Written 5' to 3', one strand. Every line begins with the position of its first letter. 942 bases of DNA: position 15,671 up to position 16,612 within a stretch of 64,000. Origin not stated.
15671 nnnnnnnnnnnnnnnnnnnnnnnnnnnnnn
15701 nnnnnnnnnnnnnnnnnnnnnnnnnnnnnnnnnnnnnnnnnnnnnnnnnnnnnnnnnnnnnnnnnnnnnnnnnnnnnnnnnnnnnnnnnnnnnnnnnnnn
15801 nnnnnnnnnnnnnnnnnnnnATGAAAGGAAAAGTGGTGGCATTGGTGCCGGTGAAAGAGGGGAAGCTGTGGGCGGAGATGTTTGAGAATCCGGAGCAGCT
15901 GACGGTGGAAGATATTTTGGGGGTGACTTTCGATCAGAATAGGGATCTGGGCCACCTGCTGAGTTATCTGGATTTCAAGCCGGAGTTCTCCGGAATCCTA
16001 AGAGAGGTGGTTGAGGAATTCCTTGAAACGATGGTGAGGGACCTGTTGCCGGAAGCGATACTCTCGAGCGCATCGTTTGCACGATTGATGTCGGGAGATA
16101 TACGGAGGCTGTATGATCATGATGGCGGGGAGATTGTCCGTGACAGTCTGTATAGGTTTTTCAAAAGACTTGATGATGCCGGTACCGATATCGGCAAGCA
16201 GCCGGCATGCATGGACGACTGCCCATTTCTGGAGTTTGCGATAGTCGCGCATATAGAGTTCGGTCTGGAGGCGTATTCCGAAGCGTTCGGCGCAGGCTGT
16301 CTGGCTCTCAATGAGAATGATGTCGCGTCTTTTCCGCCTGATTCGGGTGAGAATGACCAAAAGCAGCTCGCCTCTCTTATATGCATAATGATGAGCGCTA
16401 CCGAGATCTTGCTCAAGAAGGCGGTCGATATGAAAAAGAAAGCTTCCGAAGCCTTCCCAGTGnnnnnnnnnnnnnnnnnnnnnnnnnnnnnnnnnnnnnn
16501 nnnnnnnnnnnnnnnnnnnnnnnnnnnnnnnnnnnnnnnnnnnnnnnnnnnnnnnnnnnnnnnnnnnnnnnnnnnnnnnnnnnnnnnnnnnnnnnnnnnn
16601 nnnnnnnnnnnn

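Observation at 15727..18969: Tandem array of four diverged paralogous genes, each with its own conserved promoter, 5' UTR, SD and terminator cassette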

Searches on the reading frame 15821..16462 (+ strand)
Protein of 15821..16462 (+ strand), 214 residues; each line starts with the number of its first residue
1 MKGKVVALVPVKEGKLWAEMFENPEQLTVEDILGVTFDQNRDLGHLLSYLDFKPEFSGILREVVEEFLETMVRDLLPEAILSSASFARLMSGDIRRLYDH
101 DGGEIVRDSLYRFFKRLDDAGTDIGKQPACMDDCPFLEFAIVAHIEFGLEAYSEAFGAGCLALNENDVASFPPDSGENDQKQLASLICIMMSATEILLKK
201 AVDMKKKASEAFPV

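Call 5: search_protein_families(library=pfam, proteins=[window:15821-16462:+], max_evalue=1)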
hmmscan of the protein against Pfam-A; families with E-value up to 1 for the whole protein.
window:15821-16462:+ (214 aa): 0 families

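Call 6: search_protein_families(library=ncbifam, proteins=[window:15821-16462:+], max_evalue=1)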
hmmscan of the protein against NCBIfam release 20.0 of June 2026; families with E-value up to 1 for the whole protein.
window:15821-16462:+ (214 aa): 1 family
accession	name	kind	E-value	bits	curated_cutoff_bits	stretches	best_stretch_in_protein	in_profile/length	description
TIGR01552.1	phd_fam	subfamily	0.045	13.1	20.8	0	48-67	3-22/53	type II toxin-antitoxin system prevent-host-death family antitoxin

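Call 7: search_solved_structures(query=A1, max_evalue=10)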
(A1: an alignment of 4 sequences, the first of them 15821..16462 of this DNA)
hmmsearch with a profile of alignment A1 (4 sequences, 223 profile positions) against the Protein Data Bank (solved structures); distinct sequences matched with E-value up to 10: 8.
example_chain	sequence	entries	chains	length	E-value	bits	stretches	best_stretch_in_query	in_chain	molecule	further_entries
1vyd_A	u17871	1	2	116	0.057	16.3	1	141-200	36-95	CYTOCHROME C2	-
2bnw_A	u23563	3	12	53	0.059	16.3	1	43-88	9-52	ORF OMEGA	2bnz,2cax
1c2r_A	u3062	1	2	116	0.092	15.7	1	141-194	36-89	CYTOCHROME C2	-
1irq_A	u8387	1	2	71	0.12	15.3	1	43-88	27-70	omega transcriptional repressor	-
1c2n_A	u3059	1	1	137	0.12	15.2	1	141-194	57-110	CYTOCHROME C2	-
3mui_A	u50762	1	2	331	0.17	14.8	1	126-197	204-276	Xylanase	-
3ms8_A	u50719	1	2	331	0.21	14.5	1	126-197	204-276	Intra-cellular xylanase ixt6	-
6wqw_A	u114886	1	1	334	1.5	11.7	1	126-198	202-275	Beta-xylanase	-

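Call 11: find_homologous_proteins(query=A1, max_evalue=0.001)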
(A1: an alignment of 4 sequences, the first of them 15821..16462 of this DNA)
Query A1 (4 sequences) (214 aa, profile of the alignment): 4 proteins with E <= 0.001 among 8000 candidates.
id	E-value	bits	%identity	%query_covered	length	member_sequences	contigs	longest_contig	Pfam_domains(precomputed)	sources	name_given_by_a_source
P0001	8.0e-100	351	100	100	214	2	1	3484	-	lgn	-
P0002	5.0e-91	322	37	98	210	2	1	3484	-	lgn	-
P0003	9.0e-86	305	39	91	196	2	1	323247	-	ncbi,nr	ncbi:MAG: hypothetical protein PHT88_00245 [Candidatus Moranbacteria bacterium]|nr:hypothetical prot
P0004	1.4e-81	292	25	54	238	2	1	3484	-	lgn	-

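Call 13: search_protein_families(library=phrogs, proteins=[window:15821-16462:+], max_evalue=1)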
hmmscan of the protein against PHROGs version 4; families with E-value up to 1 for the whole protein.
window:15821-16462:+ (214 aa): 0 families

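Call 14: search_protein_families(library=padloc, proteins=[window:15821-16462:+], max_evalue=1)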
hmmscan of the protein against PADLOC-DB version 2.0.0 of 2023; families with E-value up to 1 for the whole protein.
window:15821-16462:+ (214 aa): 0 families

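Call 22: find_related_loci(query=A3, collection=genome_contigs, flank=10000)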
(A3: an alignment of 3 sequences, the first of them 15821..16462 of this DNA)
Query A3 (214 aa) in genome_contigs; peptide patterns used: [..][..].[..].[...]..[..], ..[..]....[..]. (x = any residue, [..] = any of these).
37 stretches matched a pattern, but none encodes a relative of the query by tblastn (E <= 1e-3).

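Call 24: predict_structure(alignment_id=A1)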
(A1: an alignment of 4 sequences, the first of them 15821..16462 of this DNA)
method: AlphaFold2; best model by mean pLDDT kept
length: 214 residues; sequences in the alignment: 4
mean_pLDDT: 72.8   pTM: 0.74
mean pLDDT of the five models: 72.8, 62.6, 54.5, 50.1, 50.1
residues with pLDDT >= 90: 29; 70-90: 111; 50-70: 41; < 50: 33
segments of 3 or more residues with pLDDT < 50: 1-12, 122-131, 168-175, 212-214
pLDDT, mean of each block of 10 residues (from residue 1): 35 61 87 71 79 88 94 85 82 64 71 73 41 68 87 88 65 48 77 93 84 46
secondary structure, 60 per line:
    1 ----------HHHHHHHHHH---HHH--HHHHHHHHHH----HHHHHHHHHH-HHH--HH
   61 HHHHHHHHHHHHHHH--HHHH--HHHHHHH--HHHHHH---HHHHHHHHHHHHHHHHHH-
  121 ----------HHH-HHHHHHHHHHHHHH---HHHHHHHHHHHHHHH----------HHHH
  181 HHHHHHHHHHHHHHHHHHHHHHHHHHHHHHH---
elements in order: H11-20 H29-38 H43-52 H59-75 H78-81 H84-90 H93-98 H102-119 H135-148 H152-166 H177-211

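Call 26: find_encoding_contigs(protein=P0003, flank=10000, max_places=6)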
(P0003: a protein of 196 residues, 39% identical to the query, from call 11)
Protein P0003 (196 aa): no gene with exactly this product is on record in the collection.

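Call 27: find_encoding_contigs(protein=P0001, flank=10000, max_places=6)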
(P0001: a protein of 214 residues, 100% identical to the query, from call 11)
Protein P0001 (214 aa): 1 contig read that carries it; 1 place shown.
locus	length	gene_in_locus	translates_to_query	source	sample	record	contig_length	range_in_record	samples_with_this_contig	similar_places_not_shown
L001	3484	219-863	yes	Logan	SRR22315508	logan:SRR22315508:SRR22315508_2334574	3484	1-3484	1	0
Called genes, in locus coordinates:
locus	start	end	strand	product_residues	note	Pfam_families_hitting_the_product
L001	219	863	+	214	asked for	-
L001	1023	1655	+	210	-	-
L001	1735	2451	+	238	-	-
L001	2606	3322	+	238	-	-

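Call 31: search_protein_representatives(alignment_id=A1)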
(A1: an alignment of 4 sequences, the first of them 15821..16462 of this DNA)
Query: 4 sequences, 223 profile positions. Proteins with E-value up to 0.001 (for the whole library): 51; up to 1e-10: 17; up to 1e-30: 6. The best 51 are listed.
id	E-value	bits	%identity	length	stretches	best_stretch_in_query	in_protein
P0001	2.5e-100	351.1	-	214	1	12-223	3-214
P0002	1.6e-91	322.4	-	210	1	12-223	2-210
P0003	2.9e-86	305.1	-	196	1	26-223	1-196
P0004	4.4e-82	291.5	-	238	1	3-220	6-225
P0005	4.7e-34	134.4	-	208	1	15-216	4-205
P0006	1.5e-33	132.8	-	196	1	40-217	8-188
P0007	1.4e-27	113.2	-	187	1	59-205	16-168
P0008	1.1e-26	110.3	-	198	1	13-214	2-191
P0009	4.8e-26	108.2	-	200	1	24-216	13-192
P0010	4.2e-23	98.6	-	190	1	25-213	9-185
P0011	4.8e-20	88.6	-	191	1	24-214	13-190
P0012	1.5e-19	87.0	-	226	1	22-210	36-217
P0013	3.6e-19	85.7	-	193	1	25-205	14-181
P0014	4.7e-18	82.1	-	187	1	26-214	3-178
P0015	3.3e-17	79.3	-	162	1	56-215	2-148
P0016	2.1e-15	73.4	-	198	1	13-220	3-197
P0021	7.1e-10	55.3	-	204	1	52-217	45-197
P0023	6.8e-09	52.1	-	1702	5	62-93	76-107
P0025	7.5e-09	52.0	-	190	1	37-215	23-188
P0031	3.6e-06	43.2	-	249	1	52-205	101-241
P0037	4.2e-05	39.7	-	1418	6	58-89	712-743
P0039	7.3e-05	38.9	-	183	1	36-214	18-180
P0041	1.0e-04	38.4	-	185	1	26-206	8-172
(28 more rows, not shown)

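Call 36: find_homologous_proteins(query=A4, max_evalue=0.001)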
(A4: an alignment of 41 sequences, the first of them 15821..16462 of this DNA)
Query A4 (41 sequences) (214 aa, profile of the alignment): 4 proteins with E <= 0.001 among 6365 candidates.
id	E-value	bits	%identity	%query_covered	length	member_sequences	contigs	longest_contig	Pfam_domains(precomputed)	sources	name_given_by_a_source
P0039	1.6e-51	193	-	-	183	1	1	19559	-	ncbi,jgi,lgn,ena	jgi:hypothetical protein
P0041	1.4e-46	176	43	7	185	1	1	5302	-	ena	-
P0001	1.5e-44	170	100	100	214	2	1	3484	-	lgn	-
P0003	3.6e-38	149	39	91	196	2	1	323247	-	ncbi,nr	ncbi:MAG: hypothetical protein PHT88_00245 [Candidatus Moranbacteria bacterium]|nr:hypothetical prot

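Call 37: find_encoding_contigs(protein=P0039, flank=10000)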
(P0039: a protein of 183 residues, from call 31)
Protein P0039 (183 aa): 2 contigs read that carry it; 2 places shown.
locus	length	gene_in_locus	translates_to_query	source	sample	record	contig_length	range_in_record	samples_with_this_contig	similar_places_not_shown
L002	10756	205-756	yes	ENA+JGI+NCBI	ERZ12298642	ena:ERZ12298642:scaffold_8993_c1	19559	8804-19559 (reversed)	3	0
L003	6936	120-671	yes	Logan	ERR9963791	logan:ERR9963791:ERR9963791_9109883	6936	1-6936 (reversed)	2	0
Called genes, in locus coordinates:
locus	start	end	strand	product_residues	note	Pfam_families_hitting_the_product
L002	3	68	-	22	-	?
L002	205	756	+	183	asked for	-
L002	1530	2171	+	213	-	PF03083:MtN3_slv (faint)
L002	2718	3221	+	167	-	-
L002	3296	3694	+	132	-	-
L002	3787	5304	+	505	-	-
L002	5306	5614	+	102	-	-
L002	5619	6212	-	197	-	PF09335:VTT_dom (weak)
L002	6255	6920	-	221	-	PF01471:PG_binding_1, PF16656:Pur_ac_phosph_N (weak)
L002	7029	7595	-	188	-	-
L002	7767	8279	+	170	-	PF04542:Sigma70_r2, PF08281:Sigma70_r4_2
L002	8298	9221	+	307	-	PF02557:VanY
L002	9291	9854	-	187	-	-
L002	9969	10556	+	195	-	PF00230:MIP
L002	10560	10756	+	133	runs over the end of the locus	PF01741:MscL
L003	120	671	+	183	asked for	-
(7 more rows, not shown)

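Call 38: find_encoding_contigs(protein=P0005, flank=10000)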
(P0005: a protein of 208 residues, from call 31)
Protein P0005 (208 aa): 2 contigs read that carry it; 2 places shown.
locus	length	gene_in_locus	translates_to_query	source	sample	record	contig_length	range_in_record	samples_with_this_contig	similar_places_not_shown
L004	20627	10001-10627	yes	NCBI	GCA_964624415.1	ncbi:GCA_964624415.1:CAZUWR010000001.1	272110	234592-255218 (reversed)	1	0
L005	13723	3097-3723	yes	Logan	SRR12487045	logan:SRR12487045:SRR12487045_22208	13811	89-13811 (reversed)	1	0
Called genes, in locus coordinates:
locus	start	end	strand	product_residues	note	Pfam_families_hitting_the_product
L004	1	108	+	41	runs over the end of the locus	-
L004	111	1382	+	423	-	PF01420:Methylase_S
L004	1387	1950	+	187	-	PF02661:Fic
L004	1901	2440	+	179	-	-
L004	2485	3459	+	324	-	-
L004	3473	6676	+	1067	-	PF04313:HSDR_N, PF04851:ResIII, PF18766:SWI2_SNF2, PF22679:T1R_D3-like, PF11867:T1RH-like_C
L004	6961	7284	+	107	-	-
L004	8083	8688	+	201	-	-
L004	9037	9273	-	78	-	-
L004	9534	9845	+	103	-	PF00829:Ribosomal_L21p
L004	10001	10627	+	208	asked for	-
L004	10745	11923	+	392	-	PF13439:Glyco_transf_4, PF20706:GT4-conflict, PF00534:Glycos_transf_1, PF13692:Glyco_trans_1_4, PF13524:Glyco_trans_1_2 (weak)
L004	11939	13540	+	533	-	PF04932:Wzy_C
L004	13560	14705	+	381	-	PF13439:Glyco_transf_4, PF13579:Glyco_trans_4_4, PF20706:GT4-conflict, PF00534:Glycos_transf_1, PF13692:Glyco_trans_1_4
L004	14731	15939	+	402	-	PF03816:LytR_cpsA_psr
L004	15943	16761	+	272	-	PF00535:Glycos_transf_2, PF13641:Glyco_tranf_2_3, PF13632:Glyco_trans_2_3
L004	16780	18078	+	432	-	PF22694:CtpB_N-like, PF00595:PDZ, PF13180:PDZ_2, PF17820:PDZ_6, PF03572:Peptidase_S41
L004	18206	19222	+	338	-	PF04545:Sigma70_r4, PF05066:HARE-HTH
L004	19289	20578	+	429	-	PF26449:DUF8128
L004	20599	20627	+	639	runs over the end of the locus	PF01935:DUF87 (faint), PF10412:TrwB_AAD_bind, PF13401:AAA_22 (faint), PF12696:TraG-D_C (weak), PF23477:zf_Tbcl_2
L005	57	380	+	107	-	-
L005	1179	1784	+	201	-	-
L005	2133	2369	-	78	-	-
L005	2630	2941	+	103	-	PF00829:Ribosomal_L21p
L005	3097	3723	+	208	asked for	-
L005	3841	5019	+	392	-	PF13439:Glyco_transf_4, PF20706:GT4-conflict, PF00534:Glycos_transf_1, PF13692:Glyco_trans_1_4, PF13524:Glyco_trans_1_2 (weak)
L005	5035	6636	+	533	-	PF04932:Wzy_C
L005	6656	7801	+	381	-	PF13439:Glyco_transf_4, PF13579:Glyco_trans_4_4, PF20706:GT4-conflict, PF00534:Glycos_transf_1, PF13692:Glyco_trans_1_4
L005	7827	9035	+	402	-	PF03816:LytR_cpsA_psr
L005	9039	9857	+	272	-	PF00535:Glycos_transf_2, PF13641:Glyco_tranf_2_3, PF13632:Glyco_trans_2_3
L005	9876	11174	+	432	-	PF22694:CtpB_N-like, PF00595:PDZ, PF13180:PDZ_2, PF17820:PDZ_6, PF03572:Peptidase_S41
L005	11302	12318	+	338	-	PF04545:Sigma70_r4, PF05066:HARE-HTH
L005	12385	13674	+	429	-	PF26449:DUF8128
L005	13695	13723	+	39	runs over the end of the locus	?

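Call 39: find_encoding_contigs(protein=P0041, flank=10000)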
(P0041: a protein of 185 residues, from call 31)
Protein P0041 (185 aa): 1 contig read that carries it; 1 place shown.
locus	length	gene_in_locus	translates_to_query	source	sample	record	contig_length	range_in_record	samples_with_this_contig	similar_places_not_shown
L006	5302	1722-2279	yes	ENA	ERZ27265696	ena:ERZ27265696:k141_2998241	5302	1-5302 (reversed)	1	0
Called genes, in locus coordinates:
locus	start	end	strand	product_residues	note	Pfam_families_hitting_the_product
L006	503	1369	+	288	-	-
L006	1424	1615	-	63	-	-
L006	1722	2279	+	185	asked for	-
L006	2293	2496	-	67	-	-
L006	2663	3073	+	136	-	-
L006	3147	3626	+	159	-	PF08002:DUF1697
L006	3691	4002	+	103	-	-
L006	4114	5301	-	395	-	?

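Call 43: find_encoding_contigs(protein=P0006, flank=10000, max_places=4)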
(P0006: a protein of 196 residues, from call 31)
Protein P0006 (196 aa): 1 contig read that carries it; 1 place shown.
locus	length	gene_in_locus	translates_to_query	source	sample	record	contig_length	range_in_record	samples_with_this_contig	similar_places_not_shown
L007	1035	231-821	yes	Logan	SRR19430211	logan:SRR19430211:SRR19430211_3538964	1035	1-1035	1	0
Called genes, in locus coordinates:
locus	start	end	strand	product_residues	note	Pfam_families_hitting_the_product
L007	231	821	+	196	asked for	-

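Call 44: find_encoding_contigs(protein=P0007, flank=10000, max_places=4)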
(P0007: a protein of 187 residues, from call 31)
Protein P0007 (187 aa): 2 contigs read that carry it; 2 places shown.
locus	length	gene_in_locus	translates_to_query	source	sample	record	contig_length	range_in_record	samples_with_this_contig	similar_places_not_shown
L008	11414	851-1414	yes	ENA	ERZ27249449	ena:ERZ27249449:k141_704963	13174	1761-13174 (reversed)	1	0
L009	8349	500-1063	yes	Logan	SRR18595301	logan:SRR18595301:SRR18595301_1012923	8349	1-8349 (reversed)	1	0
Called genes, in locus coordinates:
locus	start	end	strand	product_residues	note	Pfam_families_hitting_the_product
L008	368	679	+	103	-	PF00829:Ribosomal_L21p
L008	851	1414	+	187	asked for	-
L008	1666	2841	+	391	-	PF13439:Glyco_transf_4, PF20706:GT4-conflict, PF00534:Glycos_transf_1, PF13692:Glyco_trans_1_4, PF13524:Glyco_trans_1_2 (weak)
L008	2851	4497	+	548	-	PF04932:Wzy_C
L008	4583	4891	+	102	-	-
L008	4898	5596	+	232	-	PF06414:Zeta_toxin, PF13671:AAA_33, PF13207:AAA_17 (faint)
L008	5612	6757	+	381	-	PF13439:Glyco_transf_4, PF13579:Glyco_trans_4_4, PF20706:GT4-conflict, PF00534:Glycos_transf_1, PF13692:Glyco_trans_1_4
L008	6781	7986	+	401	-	PF03816:LytR_cpsA_psr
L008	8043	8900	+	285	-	PF13641:Glyco_tranf_2_3, PF00535:Glycos_transf_2, PF13632:Glyco_trans_2_3 (weak)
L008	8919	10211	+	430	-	PF22694:CtpB_N-like, PF00595:PDZ, PF13180:PDZ_2, PF17820:PDZ_6, PF03572:Peptidase_S41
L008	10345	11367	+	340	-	PF04545:Sigma70_r4, PF05066:HARE-HTH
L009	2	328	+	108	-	?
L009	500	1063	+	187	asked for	-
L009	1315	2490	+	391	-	PF13439:Glyco_transf_4, PF20706:GT4-conflict, PF00534:Glycos_transf_1, PF13692:Glyco_trans_1_4, PF13524:Glyco_trans_1_2 (weak)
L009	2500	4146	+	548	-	PF04932:Wzy_C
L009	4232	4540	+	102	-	-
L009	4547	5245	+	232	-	PF06414:Zeta_toxin, PF13671:AAA_33, PF13207:AAA_17 (faint)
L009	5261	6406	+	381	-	PF13439:Glyco_transf_4, PF13579:Glyco_trans_4_4, PF20706:GT4-conflict, PF00534:Glycos_transf_1, PF13692:Glyco_trans_1_4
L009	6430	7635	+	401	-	PF03816:LytR_cpsA_psr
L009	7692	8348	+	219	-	?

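Call 45: find_encoding_contigs(protein=P0008, flank=10000, max_places=4)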
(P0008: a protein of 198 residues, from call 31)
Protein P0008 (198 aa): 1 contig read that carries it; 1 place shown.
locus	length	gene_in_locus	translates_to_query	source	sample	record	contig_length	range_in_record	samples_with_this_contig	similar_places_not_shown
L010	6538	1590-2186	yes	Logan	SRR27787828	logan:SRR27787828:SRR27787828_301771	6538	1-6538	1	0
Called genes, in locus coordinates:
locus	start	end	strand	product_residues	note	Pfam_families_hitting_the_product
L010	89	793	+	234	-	PF06414:Zeta_toxin, PF13671:AAA_33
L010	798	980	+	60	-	-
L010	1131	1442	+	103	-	PF00829:Ribosomal_L21p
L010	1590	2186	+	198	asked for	-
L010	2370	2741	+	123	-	-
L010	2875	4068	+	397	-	PF13439:Glyco_transf_4, PF20706:GT4-conflict, PF00534:Glycos_transf_1, PF13692:Glyco_trans_1_4, PF13524:Glyco_trans_1_2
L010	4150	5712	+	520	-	PF04932:Wzy_C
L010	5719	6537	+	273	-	?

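Call 47: list_cluster_members(proteins=[P0005, P0007, P0008, P0009, P0010, P0012, P0016, P0021, P0031, P0039])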
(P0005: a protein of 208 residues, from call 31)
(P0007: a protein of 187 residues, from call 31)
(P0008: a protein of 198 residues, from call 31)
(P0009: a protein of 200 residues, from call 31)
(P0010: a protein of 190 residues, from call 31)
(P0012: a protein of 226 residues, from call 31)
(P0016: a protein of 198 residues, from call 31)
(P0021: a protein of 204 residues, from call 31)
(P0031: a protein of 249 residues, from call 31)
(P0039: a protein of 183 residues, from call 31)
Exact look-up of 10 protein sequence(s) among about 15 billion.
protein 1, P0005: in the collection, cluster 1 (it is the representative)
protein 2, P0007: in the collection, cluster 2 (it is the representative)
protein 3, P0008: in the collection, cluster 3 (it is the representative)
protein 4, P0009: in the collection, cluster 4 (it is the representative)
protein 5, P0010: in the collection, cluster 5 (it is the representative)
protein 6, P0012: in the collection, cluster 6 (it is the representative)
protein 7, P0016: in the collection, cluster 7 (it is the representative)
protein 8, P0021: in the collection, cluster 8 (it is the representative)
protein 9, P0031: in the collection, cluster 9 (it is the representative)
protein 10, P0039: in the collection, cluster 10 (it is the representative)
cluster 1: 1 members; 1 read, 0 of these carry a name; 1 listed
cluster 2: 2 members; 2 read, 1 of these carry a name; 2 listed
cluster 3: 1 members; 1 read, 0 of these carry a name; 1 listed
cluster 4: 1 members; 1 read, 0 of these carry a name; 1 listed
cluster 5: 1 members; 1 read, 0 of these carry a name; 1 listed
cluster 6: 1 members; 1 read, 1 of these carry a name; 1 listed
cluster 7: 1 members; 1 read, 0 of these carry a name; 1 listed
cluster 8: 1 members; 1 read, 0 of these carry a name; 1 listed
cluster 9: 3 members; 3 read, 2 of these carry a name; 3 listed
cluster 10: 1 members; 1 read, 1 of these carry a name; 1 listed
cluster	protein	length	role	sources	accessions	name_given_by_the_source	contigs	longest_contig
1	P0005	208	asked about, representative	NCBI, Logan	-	-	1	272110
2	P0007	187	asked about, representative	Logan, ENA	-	-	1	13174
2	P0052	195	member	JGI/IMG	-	hypothetical protein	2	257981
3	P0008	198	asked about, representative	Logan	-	-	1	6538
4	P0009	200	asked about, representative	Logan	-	-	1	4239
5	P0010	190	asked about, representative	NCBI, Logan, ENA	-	-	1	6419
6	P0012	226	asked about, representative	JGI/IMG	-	hypothetical protein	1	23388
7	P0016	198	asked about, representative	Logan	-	-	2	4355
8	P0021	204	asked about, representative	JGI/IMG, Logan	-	-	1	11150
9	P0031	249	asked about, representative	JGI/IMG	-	hypothetical protein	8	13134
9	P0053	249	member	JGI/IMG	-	hypothetical protein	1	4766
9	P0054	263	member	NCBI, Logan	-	-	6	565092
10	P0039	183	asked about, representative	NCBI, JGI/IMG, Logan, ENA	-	hypothetical protein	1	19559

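Call 48: find_encoding_contigs(protein=P0012, flank=8000, max_places=2)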
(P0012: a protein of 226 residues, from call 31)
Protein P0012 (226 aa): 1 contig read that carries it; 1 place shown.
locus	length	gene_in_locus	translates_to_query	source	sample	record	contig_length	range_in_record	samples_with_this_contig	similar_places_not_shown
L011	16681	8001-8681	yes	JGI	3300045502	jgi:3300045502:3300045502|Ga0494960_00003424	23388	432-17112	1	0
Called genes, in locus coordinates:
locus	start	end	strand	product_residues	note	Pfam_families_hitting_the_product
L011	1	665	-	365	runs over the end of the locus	?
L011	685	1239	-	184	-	PF12689:Acid_PPase, PF00702:Hydrolase, PF13419:HAD_2, PF13242:Hydrolase_like (weak)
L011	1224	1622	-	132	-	-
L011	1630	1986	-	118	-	-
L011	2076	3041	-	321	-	-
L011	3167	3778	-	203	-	PF09335:VTT_dom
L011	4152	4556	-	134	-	PF16320:Ribosomal_L12_N, PF00542:Ribosomal_L12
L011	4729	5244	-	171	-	PF00466:Ribosomal_L10, PF27436:RL10_C (weak)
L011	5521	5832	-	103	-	PF00886:Ribosomal_S16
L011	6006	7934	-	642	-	-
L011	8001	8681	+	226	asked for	-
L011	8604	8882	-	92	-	-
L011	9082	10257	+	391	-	PF13173:AAA_14, PF13635:DUF4143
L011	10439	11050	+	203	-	-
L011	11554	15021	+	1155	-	PF02811:PHP, PF07733:DNA_pol3_alpha, PF17657:DNA_pol3_finger, PF14579:HHH_6, PF01336:tRNA_anti-codon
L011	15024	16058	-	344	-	PF02661:Fic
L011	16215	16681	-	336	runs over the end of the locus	PF00768:Peptidase_S11, PF13354:Beta-lactamase2 (weak)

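Call 49: find_encoding_contigs(protein=P0054, flank=8000, max_places=3)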
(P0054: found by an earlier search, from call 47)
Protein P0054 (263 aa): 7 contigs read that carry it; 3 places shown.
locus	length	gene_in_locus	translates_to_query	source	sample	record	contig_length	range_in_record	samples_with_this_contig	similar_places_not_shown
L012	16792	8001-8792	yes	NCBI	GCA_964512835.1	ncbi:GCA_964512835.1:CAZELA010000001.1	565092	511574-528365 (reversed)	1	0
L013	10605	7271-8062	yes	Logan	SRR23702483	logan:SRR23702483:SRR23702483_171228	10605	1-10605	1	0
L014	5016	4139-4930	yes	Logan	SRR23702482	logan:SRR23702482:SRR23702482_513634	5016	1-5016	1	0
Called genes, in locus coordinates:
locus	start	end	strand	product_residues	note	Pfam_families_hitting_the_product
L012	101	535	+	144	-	PF02381:MraZ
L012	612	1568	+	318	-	PF01795:Methyltransf_5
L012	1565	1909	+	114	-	-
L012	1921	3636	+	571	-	PF03717:PBP_dimer, PF00905:Transpeptidase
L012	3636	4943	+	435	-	PF08245:Mur_ligase_M, PF02875:Mur_ligase_C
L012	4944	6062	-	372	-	PF07995:GSDH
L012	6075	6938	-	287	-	PF01186:Lysyl_oxidase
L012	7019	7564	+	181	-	PF07819:PGAP1 (faint)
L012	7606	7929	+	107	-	PF01047:MarR (weak), PF13412:HTH_24 (weak)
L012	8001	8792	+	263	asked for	-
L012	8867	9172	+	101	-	-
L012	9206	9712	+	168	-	-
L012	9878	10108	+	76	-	-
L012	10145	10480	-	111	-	PF08818:DUF1801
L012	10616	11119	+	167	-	-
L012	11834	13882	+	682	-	PF05231:MASE1, PF00512:HisKA, PF13589:HATPase_c_3 (faint), PF02518:HATPase_c, PF00072:Response_reg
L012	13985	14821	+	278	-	-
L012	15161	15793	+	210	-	PF09335:VTT_dom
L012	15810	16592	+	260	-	PF13644:DKNYY (weak)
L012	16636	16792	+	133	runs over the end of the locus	PF03073:TspO_MBR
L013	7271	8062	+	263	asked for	-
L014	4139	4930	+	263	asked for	-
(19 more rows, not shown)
